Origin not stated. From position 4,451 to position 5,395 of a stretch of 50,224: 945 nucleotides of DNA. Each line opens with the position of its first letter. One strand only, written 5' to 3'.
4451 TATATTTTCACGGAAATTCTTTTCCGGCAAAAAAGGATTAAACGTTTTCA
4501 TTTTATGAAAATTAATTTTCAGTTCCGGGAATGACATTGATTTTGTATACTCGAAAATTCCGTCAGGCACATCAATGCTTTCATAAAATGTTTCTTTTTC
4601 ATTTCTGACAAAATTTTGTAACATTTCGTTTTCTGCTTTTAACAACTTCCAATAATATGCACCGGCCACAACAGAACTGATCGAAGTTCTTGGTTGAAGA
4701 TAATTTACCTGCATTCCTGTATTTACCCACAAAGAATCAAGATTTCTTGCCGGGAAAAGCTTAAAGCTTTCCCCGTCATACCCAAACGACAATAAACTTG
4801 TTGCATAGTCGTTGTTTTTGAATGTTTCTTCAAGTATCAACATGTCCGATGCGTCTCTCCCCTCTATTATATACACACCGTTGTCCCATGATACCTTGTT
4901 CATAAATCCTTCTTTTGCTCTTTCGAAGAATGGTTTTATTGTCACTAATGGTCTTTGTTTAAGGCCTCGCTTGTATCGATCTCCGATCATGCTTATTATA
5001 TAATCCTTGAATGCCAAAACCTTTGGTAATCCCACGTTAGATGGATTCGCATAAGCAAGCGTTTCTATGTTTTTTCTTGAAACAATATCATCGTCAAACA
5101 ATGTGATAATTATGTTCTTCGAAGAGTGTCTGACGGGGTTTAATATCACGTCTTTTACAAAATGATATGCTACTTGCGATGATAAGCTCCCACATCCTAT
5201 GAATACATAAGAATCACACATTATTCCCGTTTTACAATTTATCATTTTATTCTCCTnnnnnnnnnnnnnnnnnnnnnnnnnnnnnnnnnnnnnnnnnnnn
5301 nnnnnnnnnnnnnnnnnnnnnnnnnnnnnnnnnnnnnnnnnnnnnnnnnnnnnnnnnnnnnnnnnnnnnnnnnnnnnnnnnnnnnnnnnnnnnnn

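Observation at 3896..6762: A ThiF/E1-like adenylyltransferase and a JAB/JAMM isopeptidase-like protein sit as translationally coupled neighbours in a phage genome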

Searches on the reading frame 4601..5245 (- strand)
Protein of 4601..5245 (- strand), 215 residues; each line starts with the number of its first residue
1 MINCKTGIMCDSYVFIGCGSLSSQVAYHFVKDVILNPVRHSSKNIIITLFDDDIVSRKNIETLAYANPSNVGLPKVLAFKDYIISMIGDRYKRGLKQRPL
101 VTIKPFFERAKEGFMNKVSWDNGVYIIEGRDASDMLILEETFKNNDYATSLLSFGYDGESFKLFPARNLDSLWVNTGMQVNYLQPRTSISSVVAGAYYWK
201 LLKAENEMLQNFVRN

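Call 74: search_solved_structures(query=A5, max_evalue=0.001, show_alignments=2)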
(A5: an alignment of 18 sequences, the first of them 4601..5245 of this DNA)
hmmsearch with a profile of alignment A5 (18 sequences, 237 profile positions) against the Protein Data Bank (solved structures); distinct sequences matched with E-value up to 0.001: 73 (the best 60 are shown).
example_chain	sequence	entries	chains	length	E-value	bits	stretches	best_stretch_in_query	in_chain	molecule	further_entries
6om4_A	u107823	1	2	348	1.1e-22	84.3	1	18-142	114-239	MccB protein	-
3h5n_A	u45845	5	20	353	1.1e-22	84.3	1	18-142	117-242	MccB protein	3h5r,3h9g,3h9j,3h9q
3h5a_A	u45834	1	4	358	1.2e-22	84.2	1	18-142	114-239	MccB protein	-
1zud_1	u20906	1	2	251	2.4e-21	79.9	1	5-144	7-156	Adenylyltransferase thiF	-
1zfn_A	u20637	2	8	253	2.5e-21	79.9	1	5-144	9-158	Adenylyltransferase thiF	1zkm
1jw9_B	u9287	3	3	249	8.2e-21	78.2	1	4-129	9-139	MOLYBDOPTERIN BIOSYNTHESIS MOEB PROTEIN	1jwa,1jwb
4d7a_A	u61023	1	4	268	5.6e-20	75.4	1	18-125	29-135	TRNA THREONYLCARBAMOYLADENOSINE DEHYDRATASE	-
4yed_A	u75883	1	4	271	5.8e-20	75.4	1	18-125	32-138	tRNA threonylcarbamoyladenosine dehydratase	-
4d79_A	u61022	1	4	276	6e-20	75.3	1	18-125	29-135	TRNA THREONYLCARBAMOYLADENOSINE DEHYDRATASE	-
4rdh_A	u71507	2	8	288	6.6e-20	75.2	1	18-125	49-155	tRNA threonylcarbamoyladenosine dehydratase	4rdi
7pyv_A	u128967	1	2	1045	6.9e-20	75.1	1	19-128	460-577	Ubiquitin-like modifier-activating enzyme 6,Ubiquitin-like modifier-activating enzyme 1,Ub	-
7sol_A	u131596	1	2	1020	7e-20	75.1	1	19-128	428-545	Ubiquitin-like modifier-activating enzyme 6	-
9ykv_A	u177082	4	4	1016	7e-20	75.1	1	19-128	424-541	Ubiquitin-like modifier-activating enzyme 6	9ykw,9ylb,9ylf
7pvn_A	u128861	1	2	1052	7.6e-20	75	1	19-128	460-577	Ubiquitin-like modifier-activating enzyme 6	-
9xgb_A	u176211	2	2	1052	7.6e-20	75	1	19-128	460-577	Ubiquitin-like modifier-activating enzyme 6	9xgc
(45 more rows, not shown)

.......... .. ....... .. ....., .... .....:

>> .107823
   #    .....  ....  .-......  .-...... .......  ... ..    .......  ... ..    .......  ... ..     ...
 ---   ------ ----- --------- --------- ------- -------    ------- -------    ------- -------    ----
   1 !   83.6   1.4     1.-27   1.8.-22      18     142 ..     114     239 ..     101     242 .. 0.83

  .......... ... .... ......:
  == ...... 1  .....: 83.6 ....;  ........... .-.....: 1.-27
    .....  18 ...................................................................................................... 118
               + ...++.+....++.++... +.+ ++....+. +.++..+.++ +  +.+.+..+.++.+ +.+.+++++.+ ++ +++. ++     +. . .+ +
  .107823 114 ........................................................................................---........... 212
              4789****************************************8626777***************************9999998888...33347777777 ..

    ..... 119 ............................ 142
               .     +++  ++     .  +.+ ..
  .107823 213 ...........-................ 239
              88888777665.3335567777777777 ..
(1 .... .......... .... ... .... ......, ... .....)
